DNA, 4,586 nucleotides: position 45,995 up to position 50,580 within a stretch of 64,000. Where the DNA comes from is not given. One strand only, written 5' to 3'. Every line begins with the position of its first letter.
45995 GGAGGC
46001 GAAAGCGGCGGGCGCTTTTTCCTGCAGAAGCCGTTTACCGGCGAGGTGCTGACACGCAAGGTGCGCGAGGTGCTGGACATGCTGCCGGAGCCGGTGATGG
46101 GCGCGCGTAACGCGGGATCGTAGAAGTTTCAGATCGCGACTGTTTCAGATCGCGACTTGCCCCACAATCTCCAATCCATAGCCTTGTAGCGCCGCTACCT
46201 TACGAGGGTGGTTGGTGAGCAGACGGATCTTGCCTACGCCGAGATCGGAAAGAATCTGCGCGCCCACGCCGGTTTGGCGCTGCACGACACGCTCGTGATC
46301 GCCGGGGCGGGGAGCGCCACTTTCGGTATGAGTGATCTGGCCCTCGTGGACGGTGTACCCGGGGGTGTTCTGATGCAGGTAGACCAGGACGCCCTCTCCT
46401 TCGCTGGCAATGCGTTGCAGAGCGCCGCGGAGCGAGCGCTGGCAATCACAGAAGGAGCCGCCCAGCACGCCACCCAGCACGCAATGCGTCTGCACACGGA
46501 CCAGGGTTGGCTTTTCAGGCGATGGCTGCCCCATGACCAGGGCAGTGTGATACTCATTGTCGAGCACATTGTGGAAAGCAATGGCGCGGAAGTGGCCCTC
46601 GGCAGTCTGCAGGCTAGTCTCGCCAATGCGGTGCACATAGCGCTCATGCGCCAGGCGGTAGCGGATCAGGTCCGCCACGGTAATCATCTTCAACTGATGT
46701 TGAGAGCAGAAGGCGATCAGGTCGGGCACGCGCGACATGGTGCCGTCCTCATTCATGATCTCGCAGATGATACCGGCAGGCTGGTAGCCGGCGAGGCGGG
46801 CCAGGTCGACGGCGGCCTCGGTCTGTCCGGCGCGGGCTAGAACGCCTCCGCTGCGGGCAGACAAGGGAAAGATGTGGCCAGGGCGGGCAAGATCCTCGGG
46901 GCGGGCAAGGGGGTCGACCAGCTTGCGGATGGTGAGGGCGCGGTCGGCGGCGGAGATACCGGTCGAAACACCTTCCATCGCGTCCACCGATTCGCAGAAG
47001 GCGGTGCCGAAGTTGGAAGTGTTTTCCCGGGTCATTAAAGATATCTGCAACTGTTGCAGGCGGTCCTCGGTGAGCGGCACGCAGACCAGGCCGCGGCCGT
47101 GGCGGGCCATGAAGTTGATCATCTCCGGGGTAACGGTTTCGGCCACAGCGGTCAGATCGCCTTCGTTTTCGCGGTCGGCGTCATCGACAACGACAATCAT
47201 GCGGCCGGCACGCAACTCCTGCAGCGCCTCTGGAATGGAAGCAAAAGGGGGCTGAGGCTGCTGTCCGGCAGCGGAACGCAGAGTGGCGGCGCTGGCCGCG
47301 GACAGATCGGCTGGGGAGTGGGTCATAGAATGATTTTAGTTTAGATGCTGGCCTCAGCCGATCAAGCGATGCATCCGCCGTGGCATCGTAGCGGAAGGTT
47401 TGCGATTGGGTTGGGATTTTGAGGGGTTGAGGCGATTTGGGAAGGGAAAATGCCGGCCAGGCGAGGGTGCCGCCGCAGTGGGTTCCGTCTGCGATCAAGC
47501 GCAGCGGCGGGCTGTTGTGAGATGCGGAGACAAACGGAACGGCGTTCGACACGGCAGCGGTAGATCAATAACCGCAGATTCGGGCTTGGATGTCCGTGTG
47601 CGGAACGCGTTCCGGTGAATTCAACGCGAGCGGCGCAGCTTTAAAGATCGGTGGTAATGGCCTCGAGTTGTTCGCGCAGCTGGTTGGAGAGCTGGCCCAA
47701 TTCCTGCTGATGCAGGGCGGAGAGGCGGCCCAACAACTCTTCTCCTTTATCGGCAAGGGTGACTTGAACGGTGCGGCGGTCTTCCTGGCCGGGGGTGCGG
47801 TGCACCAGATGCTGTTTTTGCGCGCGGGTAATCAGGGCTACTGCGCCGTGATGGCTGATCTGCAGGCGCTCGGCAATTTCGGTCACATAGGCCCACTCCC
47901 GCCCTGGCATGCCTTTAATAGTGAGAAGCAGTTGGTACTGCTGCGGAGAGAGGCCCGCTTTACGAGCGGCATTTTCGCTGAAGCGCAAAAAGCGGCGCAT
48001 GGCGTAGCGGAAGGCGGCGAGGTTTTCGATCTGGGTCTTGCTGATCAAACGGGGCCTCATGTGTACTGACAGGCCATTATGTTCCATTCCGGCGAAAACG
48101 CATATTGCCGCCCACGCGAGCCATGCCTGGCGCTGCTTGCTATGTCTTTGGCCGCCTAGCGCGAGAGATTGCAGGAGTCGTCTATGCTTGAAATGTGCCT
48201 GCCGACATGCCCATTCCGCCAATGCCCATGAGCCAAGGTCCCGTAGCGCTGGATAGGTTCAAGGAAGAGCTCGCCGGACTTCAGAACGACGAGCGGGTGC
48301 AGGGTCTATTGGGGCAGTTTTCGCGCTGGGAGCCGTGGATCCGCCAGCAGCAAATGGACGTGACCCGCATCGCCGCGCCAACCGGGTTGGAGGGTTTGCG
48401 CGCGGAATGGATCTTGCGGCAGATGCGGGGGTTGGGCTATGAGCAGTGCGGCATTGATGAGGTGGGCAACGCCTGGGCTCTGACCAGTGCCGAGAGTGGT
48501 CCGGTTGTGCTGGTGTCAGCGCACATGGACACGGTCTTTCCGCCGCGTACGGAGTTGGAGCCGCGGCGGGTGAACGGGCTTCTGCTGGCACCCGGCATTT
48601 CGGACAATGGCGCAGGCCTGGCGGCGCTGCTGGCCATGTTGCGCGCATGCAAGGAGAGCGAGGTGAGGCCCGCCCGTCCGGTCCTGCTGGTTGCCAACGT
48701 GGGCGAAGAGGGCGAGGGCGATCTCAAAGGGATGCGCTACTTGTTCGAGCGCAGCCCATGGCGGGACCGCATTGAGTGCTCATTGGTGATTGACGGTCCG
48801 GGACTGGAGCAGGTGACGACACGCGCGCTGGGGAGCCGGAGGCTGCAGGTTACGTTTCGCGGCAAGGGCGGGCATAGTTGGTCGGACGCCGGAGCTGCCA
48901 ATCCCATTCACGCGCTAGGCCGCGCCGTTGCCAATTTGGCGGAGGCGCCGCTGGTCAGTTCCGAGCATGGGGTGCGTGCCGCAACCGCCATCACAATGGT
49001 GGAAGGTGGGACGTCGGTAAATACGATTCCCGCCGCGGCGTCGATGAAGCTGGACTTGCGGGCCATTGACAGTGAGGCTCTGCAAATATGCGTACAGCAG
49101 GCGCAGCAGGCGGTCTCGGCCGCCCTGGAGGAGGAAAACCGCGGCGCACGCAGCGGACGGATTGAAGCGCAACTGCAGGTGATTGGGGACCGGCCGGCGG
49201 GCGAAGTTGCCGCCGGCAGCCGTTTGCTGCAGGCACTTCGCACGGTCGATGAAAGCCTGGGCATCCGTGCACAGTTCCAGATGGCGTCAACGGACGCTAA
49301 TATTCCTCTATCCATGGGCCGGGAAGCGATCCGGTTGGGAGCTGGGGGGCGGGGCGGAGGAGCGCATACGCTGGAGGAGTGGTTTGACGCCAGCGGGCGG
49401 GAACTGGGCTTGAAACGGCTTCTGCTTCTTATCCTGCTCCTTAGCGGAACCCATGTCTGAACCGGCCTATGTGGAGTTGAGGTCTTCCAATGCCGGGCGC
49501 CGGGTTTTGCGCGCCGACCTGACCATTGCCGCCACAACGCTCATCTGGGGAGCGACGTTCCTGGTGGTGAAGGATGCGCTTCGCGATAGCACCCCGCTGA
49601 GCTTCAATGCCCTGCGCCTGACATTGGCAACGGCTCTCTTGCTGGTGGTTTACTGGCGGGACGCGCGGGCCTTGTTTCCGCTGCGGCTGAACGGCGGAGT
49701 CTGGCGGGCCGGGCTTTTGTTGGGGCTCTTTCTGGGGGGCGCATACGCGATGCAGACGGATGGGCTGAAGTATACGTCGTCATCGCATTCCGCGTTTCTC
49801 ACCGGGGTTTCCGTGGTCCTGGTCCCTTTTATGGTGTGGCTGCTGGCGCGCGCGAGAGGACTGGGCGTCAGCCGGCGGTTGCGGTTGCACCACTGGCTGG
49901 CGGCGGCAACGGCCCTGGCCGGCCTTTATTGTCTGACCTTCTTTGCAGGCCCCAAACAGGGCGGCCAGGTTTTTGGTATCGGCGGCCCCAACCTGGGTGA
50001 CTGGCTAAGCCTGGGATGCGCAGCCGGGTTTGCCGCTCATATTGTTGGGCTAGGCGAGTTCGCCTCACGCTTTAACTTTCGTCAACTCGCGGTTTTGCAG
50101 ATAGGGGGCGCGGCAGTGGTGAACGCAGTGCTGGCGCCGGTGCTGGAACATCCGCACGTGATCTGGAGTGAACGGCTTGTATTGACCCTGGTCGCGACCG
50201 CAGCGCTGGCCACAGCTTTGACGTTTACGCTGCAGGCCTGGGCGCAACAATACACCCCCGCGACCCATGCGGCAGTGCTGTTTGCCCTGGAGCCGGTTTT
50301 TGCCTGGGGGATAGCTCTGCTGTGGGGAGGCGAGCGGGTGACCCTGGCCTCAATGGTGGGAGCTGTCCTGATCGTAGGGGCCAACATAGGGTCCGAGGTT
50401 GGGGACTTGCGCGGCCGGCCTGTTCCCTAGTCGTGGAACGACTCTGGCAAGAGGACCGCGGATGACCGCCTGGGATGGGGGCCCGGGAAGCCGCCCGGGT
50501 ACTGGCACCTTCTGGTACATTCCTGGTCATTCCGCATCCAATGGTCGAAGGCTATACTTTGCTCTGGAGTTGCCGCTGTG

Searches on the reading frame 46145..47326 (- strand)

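Call 52: search_protein_families(library=pfam, proteins=[window:46145-47326:-], max_evalue=0.0001)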
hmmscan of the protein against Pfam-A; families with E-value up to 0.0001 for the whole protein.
window:46145-47326:- (393 aa): 2 families
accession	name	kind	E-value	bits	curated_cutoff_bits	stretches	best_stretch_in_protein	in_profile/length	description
PF00926.24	DHBP_synthase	-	4e-85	284.6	26.4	1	33-223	2-191/191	3,4-dihydroxy-2-butanone 4-phosphate synthase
PF00925.25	GTP_cyclohydro2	-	5e-43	147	23.3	1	235-391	4-164/165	GTP cyclohydrolase II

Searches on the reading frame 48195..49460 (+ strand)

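Call 52: search_protein_families(library=pfam, proteins=[window:48195-49460:+], max_evalue=0.0001)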
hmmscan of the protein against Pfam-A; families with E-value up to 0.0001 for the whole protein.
window:48195-49460:+ (421 aa): 3 families
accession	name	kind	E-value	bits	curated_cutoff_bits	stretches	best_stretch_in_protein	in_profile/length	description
PF01546.33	Peptidase_M20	-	3.7e-19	69.9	24.6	1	106-411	1-202/206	Peptidase family M20/M25/M40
PF04389.22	Peptidase_M28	-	1.3e-14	54.9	21.3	1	102-205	12-98/193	Peptidase family M28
PF07687.19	M20_dimer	-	4.7e-13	49.5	21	1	213-313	5-105/107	Peptidase dimerisation domain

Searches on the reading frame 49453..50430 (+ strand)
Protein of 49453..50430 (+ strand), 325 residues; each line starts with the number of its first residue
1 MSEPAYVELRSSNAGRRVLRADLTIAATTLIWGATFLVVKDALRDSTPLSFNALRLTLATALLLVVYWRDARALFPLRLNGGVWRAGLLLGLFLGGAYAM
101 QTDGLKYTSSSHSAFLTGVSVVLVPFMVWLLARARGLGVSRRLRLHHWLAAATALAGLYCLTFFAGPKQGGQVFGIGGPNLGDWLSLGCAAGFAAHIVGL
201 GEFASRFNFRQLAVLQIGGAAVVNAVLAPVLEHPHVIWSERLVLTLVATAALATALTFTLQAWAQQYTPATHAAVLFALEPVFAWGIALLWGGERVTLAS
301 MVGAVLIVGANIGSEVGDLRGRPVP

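Call 52: search_protein_families(library=pfam, proteins=[window:49453-50430:+], max_evalue=0.0001)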
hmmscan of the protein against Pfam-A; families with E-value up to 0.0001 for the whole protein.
window:49453-50430:+ (325 aa): 1 family
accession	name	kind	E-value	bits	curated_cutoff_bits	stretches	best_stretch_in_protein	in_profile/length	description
PF00892.27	EamA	-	7.4e-31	107.7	28.2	2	21-162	3-134/135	EamA-like transporter family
